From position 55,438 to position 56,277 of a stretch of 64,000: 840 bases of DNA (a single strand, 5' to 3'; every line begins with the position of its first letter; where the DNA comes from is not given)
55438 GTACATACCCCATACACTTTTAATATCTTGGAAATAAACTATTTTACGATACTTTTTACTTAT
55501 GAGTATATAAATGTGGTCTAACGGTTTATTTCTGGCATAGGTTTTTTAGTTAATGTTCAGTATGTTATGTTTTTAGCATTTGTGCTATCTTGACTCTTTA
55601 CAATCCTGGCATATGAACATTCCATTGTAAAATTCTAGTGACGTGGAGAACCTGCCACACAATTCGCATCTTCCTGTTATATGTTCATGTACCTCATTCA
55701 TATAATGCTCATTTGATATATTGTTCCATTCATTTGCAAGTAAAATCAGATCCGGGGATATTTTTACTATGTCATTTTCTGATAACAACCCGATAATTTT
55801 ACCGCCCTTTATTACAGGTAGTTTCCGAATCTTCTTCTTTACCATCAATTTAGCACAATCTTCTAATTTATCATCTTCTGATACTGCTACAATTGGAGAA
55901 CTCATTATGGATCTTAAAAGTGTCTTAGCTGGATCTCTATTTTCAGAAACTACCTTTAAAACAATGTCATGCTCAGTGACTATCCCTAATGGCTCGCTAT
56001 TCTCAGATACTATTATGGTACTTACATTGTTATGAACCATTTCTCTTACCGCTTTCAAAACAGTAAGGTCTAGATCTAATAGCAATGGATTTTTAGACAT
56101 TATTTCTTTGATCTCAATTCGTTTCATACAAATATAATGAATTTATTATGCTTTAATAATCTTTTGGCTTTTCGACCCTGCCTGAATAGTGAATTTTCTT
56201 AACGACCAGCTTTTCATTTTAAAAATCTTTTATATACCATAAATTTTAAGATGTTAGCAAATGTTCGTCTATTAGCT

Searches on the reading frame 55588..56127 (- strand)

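Call 56: search_protein_families(library=ncbifam, proteins=[window:55588-56127:-], max_evalue=1e-10)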
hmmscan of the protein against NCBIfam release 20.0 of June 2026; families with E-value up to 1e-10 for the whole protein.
window:55588-56127:- (180 aa): 2 families
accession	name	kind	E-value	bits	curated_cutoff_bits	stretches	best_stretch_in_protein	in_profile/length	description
NF041552.1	TF_PrdR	equivalog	1.3e-19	70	795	1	3-150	5-147/577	sigma-54 dependent transcriptional regulator PrdR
NF011447.0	PRK14869.2-3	equivalog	6.7e-11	41.5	522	0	3-69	67-134/540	putative manganese-dependent inorganic diphosphatase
